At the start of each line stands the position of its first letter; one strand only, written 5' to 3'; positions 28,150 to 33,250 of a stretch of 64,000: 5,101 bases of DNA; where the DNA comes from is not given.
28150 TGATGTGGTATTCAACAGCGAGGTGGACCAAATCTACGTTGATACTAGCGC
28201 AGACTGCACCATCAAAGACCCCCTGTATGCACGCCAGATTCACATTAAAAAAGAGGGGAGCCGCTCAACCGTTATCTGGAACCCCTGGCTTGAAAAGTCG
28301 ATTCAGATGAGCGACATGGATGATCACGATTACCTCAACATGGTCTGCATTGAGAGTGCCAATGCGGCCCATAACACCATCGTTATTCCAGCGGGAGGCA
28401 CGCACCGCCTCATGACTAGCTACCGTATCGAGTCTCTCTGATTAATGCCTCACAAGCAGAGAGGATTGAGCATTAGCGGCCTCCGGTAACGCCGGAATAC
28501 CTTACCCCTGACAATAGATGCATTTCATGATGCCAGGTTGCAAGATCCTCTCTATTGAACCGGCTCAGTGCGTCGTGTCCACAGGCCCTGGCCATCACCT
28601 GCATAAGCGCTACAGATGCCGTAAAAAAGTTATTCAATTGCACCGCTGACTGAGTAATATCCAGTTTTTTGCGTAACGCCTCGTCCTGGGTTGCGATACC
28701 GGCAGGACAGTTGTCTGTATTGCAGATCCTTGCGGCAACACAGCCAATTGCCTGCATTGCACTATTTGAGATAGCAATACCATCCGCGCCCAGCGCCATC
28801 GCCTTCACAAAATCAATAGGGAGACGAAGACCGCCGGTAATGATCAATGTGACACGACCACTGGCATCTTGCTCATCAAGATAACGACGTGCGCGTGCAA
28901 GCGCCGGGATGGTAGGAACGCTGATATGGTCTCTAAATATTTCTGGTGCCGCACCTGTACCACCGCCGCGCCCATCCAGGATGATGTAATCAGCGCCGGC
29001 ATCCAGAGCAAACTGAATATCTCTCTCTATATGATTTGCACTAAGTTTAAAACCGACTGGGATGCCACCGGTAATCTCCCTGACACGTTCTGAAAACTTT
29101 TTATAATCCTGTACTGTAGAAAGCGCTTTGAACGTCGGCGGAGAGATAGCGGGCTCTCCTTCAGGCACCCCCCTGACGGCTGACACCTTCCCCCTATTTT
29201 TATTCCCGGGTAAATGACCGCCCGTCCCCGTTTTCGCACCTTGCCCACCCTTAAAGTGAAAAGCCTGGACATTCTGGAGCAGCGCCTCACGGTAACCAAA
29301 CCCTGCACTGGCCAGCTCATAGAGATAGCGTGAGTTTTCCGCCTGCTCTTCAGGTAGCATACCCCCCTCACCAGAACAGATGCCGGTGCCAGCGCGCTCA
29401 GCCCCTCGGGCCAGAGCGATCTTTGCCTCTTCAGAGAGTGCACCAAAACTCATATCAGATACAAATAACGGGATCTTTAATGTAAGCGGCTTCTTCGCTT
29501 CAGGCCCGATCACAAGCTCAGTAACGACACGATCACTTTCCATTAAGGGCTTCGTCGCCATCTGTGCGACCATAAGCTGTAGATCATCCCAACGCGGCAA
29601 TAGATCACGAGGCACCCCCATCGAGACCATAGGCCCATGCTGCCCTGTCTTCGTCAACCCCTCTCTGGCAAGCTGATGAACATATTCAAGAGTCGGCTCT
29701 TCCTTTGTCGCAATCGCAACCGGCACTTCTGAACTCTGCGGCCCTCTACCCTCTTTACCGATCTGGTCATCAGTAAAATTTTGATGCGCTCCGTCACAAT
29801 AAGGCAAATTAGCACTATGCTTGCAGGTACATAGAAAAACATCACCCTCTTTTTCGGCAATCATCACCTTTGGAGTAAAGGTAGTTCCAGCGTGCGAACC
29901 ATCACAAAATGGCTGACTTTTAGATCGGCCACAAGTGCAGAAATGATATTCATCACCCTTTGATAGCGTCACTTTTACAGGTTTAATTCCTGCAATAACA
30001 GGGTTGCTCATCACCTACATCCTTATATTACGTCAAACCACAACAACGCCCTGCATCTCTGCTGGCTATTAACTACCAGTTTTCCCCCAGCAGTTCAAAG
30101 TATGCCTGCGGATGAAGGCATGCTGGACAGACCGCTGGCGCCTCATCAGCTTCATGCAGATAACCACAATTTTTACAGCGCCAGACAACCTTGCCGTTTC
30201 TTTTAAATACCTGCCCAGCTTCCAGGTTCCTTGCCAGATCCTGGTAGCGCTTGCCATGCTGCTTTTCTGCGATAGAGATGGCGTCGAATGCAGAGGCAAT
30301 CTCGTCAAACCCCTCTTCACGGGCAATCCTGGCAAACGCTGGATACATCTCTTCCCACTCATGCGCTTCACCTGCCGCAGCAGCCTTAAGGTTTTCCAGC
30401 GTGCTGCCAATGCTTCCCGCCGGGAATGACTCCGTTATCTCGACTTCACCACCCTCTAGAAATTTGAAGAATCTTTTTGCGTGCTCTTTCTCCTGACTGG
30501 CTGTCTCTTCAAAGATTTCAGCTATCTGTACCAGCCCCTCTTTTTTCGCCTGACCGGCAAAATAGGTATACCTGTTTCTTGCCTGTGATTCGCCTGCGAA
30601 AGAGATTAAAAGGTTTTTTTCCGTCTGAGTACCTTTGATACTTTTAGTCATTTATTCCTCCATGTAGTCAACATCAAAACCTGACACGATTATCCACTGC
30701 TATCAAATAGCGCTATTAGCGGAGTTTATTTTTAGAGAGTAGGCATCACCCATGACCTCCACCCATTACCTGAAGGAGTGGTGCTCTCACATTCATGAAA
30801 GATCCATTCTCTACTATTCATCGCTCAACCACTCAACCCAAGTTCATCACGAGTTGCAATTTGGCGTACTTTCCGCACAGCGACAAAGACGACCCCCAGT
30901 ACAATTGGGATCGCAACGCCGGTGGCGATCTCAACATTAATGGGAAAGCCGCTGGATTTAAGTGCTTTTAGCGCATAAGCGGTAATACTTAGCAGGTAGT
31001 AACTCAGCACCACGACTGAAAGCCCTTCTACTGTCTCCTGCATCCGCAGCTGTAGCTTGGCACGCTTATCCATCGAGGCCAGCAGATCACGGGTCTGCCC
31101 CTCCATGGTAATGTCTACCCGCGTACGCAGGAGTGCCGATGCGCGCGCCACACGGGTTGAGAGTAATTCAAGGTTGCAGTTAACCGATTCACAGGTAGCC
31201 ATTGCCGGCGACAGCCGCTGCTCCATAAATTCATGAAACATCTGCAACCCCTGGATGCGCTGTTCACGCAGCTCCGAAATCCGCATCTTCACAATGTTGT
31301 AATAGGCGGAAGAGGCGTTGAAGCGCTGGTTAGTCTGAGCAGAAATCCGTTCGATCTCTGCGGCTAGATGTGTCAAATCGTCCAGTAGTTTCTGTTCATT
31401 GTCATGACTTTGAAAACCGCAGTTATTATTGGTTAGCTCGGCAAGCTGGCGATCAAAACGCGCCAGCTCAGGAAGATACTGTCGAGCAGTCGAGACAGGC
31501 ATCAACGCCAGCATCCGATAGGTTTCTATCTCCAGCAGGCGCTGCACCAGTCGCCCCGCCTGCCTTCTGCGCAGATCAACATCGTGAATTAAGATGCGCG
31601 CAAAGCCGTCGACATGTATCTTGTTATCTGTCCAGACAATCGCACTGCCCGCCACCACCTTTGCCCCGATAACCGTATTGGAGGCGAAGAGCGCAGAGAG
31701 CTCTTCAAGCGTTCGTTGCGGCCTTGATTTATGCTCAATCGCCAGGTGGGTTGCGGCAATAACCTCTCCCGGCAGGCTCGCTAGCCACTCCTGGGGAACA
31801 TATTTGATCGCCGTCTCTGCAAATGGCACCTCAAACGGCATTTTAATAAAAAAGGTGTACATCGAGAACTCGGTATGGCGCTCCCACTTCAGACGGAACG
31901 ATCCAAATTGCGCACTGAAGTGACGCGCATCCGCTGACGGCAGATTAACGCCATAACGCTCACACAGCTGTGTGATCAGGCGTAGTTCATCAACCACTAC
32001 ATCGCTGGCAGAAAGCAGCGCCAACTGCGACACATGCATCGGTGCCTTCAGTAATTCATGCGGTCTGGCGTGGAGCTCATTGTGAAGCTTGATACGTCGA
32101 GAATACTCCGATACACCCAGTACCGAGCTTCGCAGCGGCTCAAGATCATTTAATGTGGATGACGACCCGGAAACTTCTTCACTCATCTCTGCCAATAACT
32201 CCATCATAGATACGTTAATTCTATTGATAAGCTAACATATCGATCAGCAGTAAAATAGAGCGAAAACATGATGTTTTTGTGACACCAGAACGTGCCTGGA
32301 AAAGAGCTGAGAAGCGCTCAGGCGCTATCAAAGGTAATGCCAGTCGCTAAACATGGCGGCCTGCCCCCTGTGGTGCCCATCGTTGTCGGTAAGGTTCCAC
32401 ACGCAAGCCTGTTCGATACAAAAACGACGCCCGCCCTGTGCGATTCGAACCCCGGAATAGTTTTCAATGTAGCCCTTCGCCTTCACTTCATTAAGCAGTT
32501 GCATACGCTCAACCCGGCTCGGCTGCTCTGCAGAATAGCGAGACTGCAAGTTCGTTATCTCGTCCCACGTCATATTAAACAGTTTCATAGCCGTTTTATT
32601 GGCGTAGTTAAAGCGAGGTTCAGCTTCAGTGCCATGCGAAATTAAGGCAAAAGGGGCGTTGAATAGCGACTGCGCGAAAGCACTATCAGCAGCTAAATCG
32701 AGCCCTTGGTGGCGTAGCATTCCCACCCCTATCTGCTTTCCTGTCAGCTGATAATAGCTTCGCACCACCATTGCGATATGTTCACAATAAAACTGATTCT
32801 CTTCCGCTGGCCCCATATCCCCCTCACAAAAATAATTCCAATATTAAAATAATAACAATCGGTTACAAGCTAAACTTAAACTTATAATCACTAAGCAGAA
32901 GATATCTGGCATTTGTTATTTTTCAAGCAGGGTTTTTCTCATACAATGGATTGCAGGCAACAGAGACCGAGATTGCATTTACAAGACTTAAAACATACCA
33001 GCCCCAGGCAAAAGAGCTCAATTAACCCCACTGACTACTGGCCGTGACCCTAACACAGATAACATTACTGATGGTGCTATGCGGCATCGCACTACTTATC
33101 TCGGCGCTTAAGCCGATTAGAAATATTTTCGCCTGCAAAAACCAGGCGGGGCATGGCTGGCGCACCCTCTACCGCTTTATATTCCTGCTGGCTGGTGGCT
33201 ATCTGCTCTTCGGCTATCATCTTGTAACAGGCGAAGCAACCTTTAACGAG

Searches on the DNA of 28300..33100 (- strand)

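Call 45: search_rna_families(source=window, start=28300, end=33100, threshold=evalue, max_evalue=1)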
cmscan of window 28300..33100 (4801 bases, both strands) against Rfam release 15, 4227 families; matches with E-value up to 1: 0.
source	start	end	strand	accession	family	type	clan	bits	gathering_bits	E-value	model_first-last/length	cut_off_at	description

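Call 90: search_dna_similar(query=L175:4900-9162:+, collection=plasmids, mode=near, max_rows=8, rows=spread)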
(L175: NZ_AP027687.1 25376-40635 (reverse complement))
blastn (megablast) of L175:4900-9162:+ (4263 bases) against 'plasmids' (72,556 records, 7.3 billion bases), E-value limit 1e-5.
Records with a match: 273; places in all: 281; records where one place covers at least 80% of the query: 93.
Best place of each record, by identity: >=99% 96; 80-90% 175; 60-80% 2.
By first word of the organism name: Enterobacter 110; Klebsiella 86; Escherichia 27; Citrobacter 19; Salmonella 11; Leclercia 7; Aeromonas 3; Providencia 3; Raoultella 2; Pantoea 2; and 3 more.
By predicted mobility (MOB-suite, as given by PLSDB): conjugative 237; non-mobilizable 22; mobilizable 14.
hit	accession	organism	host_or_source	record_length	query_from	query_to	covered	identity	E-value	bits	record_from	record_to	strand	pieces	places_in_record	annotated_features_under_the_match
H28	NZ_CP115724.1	Citrobacter braakii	-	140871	1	4263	100%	100.0%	0e+0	7890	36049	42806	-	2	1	IS66 family transposase | S-(hydroxymethyl)glutathione dehydrogenase/class III alcohol ... | fghA: S-formylglutathione hydrolase | transposase | VOC family protein | and 2 other names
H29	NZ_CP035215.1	Klebsiella michiganensis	Homo sapiens,Rectal Swab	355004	1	4263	100%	99.4%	0e+0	7723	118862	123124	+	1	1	DUF3422 family protein | S-(hydroxymethyl)glutathione dehydrogenase/class III alcohol ... | fghA: S-formylglutathione hydrolase | VOC family protein | frmR: formaldehyde-responsive transcriptional repressor FrmR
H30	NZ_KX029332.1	Klebsiella pneumoniae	tracheal aspirate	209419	1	4263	100%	99.4%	0e+0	7723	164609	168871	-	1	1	DUF3422 family protein | S-(hydroxymethyl)glutathione dehydrogenase/class III alcohol ... | fghA: S-formylglutathione hydrolase | VOC family protein | frmR: formaldehyde-responsive transcriptional repressor FrmR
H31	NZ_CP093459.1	Klebsiella pneumoniae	Homo sapiens,Isolated from catheter ...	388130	235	1445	28%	87.0%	0e+0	1358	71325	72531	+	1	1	none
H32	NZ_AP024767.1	Klebsiella pneumoniae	Homo sapiens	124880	139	349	5%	85.3%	5e-52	215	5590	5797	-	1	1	none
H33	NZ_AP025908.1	Enterobacter hormaechei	Homo sapiens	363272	139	349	5%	85.3%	5e-52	215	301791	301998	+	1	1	none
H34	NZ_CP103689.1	Klebsiella pneumoniae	Homo sapiens,blood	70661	139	349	5%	85.3%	5e-52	215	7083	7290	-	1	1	none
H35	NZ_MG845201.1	Klebsiella pneumoniae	-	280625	1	54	1%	100.0%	1e-17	100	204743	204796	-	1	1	none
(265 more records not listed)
